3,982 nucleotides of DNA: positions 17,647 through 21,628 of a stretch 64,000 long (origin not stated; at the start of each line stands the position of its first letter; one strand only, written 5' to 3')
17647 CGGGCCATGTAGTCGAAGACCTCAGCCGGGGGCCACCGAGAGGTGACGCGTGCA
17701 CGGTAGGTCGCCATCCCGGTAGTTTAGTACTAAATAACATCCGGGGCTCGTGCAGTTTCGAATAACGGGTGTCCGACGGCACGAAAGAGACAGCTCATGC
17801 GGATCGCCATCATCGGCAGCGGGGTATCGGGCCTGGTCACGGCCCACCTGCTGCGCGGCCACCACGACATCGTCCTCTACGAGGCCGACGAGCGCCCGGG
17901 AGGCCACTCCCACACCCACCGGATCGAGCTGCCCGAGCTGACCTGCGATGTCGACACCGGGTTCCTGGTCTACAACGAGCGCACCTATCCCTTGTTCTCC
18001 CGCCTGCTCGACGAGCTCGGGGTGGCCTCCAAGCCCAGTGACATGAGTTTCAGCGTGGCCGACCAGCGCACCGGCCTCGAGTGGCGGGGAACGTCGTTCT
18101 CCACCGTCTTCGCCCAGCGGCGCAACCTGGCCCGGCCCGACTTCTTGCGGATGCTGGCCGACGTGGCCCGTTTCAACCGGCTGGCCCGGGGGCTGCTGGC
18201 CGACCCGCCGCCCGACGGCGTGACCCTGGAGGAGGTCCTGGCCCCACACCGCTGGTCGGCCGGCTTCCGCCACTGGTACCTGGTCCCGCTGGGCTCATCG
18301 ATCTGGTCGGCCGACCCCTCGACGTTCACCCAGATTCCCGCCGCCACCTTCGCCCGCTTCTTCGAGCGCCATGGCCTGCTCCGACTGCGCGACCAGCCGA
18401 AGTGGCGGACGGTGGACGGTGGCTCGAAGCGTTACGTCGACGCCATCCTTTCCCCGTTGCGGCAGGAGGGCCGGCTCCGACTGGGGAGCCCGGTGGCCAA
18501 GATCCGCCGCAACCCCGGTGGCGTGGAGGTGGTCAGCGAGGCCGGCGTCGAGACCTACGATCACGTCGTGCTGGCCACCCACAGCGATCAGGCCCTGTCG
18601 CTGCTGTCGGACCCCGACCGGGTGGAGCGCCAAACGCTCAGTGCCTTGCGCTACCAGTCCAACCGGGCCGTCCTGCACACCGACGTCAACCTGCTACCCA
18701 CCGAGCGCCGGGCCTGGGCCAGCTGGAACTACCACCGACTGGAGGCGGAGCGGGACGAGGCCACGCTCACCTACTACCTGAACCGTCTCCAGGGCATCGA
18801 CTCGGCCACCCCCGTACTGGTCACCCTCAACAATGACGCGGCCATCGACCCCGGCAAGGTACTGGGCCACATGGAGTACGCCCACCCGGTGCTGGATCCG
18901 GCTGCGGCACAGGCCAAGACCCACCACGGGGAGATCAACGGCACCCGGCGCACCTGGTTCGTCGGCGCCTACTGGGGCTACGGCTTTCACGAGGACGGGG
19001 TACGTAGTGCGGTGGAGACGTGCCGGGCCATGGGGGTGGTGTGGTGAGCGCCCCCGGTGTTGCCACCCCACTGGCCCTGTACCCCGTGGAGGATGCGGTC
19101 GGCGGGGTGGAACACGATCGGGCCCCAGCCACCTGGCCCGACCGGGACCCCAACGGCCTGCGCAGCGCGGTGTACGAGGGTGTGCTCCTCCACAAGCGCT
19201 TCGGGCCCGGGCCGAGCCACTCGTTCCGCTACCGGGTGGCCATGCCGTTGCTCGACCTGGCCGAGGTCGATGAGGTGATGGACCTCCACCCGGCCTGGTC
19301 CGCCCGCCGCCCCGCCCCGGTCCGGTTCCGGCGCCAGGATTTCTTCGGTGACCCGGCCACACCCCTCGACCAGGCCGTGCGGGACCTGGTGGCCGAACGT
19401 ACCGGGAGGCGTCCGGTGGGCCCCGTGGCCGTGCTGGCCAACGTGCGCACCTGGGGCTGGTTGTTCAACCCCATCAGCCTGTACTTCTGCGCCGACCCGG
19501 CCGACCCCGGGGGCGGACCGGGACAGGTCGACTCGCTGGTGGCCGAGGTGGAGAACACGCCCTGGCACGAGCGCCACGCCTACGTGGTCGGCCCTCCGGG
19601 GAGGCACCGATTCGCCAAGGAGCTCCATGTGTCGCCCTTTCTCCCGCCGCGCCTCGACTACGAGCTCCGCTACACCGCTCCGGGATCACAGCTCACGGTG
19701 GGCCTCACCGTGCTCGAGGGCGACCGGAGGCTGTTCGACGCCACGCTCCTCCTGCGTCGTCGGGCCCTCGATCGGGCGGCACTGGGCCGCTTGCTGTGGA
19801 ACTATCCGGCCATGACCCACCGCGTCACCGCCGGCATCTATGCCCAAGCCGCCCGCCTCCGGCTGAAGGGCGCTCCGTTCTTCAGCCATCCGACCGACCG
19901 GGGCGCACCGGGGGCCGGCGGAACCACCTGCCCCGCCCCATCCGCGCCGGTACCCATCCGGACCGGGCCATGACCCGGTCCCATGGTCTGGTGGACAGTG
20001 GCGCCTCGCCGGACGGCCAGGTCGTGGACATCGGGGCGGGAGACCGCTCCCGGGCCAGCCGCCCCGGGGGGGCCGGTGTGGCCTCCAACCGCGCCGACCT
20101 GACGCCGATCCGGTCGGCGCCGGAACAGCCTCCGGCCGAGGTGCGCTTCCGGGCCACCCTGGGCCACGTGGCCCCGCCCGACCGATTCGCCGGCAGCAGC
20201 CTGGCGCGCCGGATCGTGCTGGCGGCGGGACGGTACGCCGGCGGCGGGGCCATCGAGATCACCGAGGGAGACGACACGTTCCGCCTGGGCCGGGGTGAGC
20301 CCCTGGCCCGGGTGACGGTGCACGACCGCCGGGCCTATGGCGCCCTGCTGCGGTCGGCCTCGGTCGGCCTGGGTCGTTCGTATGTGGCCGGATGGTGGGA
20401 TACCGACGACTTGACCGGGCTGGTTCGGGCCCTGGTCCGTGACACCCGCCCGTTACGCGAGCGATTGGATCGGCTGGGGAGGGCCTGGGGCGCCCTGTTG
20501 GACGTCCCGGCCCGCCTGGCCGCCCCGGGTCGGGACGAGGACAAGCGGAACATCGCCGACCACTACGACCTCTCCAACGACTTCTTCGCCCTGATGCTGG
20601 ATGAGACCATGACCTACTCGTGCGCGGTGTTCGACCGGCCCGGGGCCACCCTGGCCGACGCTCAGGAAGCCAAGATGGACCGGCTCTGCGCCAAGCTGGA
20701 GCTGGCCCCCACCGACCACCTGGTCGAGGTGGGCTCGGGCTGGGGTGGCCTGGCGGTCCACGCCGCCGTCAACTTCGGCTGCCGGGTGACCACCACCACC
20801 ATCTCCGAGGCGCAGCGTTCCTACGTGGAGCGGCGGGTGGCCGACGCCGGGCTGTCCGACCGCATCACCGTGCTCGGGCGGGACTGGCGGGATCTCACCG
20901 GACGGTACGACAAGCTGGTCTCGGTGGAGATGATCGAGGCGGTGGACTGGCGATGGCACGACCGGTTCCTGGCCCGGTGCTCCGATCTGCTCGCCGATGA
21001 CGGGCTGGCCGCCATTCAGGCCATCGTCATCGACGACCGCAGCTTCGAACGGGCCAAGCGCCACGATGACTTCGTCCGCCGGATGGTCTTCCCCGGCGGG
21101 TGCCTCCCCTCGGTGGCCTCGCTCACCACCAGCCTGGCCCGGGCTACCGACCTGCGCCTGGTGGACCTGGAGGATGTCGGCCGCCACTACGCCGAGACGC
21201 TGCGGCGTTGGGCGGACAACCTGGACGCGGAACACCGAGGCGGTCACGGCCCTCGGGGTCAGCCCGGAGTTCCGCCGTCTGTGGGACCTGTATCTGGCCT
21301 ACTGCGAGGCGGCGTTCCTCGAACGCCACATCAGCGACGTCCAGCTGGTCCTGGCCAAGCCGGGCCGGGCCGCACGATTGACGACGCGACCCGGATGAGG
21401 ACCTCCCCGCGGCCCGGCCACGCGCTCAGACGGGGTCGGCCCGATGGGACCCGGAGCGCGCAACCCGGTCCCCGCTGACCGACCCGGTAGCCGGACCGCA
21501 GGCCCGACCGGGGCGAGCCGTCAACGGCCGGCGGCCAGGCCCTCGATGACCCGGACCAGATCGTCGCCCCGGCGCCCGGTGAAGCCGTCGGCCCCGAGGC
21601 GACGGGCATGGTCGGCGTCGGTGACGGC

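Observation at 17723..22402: Shared AT-rich motif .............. in both divergent promoter regions of the light cluster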

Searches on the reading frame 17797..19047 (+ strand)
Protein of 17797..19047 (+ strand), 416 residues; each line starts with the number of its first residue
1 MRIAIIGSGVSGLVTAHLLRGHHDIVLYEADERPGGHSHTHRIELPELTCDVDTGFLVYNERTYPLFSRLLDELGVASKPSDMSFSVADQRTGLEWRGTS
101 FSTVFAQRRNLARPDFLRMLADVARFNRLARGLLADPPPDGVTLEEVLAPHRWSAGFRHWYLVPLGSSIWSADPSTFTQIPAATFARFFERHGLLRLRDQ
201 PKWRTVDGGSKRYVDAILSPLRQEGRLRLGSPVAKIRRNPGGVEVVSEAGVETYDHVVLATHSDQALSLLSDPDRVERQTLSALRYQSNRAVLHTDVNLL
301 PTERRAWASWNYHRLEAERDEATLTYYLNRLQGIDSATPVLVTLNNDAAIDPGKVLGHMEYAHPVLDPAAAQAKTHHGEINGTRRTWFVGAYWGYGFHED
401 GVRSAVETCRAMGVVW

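Call 6: search_protein_families(library=pfam, proteins=[window:17797-19047:+])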
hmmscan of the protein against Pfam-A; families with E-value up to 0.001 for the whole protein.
window:17797-19047:+ (416 aa): 3 families
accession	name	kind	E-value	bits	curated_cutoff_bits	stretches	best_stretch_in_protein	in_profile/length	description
PF01593.30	Amino_oxidase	-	1.3e-22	81.2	19.8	1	10-285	1-277/443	Flavin containing amine oxidoreductase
PF13450.12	NAD_binding_8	-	5.2e-13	49.5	21.9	1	5-74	1-68/68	NAD(P)-binding Rossmann-like domain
PF01266.30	DAO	-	4.1e-11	43.4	27.9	1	2-39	1-40/353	FAD dependent oxidoreductase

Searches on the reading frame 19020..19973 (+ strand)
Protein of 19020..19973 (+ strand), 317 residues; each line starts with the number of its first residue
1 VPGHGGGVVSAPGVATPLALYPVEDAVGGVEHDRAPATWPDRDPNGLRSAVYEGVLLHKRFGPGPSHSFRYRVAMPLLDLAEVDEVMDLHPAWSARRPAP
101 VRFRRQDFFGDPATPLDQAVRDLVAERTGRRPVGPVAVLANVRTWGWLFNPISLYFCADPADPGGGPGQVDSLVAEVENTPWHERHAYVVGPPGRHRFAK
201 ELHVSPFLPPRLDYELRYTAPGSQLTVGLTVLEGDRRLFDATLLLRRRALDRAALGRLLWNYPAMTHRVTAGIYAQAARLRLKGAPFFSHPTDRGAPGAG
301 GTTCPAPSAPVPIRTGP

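Call 6: search_protein_families(library=pfam, proteins=[window:19020-19973:+])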
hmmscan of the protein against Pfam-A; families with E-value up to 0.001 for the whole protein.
window:19020-19973:+ (317 aa): 1 family
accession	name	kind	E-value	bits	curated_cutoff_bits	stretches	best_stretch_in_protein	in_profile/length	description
PF07103.16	DUF1365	-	6.3e-63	213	25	1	51-292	1-234/235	Protein of unknown function (DUF1365)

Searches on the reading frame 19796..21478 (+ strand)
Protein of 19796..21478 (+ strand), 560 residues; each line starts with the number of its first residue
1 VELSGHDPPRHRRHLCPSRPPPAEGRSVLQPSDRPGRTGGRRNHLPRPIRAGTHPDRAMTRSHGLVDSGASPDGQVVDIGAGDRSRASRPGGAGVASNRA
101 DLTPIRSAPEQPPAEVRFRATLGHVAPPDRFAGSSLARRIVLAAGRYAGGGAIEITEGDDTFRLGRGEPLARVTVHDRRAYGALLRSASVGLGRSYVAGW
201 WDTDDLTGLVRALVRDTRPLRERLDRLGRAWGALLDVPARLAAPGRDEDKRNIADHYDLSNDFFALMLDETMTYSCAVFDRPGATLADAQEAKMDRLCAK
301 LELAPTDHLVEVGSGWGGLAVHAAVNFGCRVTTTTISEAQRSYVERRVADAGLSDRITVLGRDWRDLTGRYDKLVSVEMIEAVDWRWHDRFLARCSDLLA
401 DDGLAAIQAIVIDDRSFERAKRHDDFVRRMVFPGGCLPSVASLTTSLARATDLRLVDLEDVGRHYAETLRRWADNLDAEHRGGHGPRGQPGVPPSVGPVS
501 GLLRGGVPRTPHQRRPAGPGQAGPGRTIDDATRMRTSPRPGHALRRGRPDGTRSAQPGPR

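Call 6: search_protein_families(library=pfam, proteins=[window:19796-21478:+])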
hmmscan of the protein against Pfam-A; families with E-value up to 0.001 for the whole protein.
window:19796-21478:+ (560 aa): 4 families
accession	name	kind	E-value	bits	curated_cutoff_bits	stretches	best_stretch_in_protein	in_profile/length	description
PF02353.26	CMAS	-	1.5e-72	244.7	27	1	247-479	4-236/273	Mycolic acid cyclopropane synthetase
PF13649.12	Methyltransf_25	-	1.2e-07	32.7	27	1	310-403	2-97/97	Methyltransferase domain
PF13489.12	Methyltransf_23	-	1.9e-05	24.9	27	1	296-421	11-130/164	Methyltransferase domain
PF08241.18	Methyltransf_11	-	0.00019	22.4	21.2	1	310-406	1-94/95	Methyltransferase domain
